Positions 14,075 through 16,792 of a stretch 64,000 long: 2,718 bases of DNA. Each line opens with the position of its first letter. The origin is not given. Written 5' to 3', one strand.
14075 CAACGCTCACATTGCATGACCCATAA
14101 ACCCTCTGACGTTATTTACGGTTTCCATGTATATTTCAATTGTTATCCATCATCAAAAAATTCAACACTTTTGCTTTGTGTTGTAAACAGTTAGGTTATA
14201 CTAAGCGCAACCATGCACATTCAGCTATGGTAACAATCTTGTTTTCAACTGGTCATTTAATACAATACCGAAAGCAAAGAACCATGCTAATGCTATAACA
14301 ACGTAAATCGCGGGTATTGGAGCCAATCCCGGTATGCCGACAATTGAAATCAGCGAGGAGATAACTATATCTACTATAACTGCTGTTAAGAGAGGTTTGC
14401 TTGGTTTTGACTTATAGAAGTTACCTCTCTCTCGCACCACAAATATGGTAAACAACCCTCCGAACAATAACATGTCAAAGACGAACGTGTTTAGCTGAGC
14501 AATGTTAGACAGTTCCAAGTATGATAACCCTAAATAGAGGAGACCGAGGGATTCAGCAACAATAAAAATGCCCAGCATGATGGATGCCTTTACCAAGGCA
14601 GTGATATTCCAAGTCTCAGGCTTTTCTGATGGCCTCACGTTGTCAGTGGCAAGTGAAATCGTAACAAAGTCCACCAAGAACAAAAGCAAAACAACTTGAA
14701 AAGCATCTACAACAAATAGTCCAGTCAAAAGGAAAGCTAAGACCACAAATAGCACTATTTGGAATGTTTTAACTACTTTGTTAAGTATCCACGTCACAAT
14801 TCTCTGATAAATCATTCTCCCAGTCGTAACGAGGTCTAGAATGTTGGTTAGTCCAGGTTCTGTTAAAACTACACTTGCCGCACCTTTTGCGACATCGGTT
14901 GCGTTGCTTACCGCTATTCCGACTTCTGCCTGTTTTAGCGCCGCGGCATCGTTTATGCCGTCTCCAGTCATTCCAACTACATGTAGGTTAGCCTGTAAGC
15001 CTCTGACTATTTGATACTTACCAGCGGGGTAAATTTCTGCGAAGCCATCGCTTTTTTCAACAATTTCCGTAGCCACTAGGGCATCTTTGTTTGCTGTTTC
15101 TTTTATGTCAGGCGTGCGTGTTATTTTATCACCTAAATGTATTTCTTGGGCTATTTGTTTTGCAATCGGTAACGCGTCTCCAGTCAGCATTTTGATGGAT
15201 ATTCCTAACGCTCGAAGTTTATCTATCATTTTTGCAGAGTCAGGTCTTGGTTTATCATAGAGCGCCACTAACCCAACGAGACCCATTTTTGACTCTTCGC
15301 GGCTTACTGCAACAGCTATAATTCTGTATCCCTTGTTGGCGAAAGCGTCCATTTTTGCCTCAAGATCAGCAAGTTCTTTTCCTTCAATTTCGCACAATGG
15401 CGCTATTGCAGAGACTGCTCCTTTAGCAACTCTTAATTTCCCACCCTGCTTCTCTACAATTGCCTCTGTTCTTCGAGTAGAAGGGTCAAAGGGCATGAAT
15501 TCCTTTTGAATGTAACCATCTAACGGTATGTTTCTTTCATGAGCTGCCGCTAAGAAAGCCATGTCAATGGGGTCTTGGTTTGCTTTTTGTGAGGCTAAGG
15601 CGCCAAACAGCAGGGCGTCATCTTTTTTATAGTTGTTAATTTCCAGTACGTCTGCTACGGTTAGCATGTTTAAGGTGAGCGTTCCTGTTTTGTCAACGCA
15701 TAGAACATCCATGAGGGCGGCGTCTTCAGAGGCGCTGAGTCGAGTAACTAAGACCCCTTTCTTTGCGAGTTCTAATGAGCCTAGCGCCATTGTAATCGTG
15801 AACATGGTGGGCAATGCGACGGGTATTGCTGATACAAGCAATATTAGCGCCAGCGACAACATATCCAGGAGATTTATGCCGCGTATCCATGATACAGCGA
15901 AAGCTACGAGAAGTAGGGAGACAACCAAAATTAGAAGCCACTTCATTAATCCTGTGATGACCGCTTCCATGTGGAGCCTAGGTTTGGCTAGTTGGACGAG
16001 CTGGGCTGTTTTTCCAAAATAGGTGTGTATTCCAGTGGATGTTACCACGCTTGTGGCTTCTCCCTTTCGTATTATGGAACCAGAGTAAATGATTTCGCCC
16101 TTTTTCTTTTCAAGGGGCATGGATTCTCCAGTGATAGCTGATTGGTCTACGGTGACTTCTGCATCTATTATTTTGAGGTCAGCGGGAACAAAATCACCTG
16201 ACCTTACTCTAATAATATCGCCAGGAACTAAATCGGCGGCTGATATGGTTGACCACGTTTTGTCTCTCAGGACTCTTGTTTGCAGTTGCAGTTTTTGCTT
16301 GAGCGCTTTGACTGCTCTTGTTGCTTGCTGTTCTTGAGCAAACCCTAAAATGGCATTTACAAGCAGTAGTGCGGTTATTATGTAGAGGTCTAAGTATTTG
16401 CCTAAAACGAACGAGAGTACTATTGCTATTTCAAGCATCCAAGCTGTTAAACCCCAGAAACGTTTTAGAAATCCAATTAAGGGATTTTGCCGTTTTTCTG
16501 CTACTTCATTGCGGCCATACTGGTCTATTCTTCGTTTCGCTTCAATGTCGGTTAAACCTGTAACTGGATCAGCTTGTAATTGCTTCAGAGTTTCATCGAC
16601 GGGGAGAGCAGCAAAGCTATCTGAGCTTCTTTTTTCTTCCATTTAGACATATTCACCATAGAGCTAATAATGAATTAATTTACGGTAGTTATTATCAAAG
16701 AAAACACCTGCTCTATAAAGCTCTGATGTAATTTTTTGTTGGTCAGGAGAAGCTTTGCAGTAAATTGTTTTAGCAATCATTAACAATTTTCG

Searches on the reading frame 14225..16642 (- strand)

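Call 9: search_protein_families(library=pfam, proteins=[window:14225-16642:-])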
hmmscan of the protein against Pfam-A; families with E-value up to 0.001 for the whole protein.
window:14225-16642:- (805 aa): 5 families
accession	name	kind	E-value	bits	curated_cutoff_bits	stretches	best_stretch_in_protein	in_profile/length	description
PF00122.25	E1-E2_ATPase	-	1.4e-49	168.5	28.1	1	120-295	5-181/181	E1-E2 ATPase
PF00702.32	Hydrolase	-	2.7e-19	70.7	26.4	1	311-572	1-190/191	haloacid dehalogenase-like hydrolase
PF00690.31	Cation_ATPase_N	-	1.3e-15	57.3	20.4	1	11-77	2-69/69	Cation transporter/ATPase, N-terminus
PF00689.26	Cation_ATPase_C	-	1.6e-05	25.2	27.3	1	647-792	6-166/175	Cation transporting ATPase, C-terminus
PF08282.18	Hydrolase_3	-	2.7e-05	24.5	20.9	1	545-593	195-243/255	haloacid dehalogenase-like hydrolase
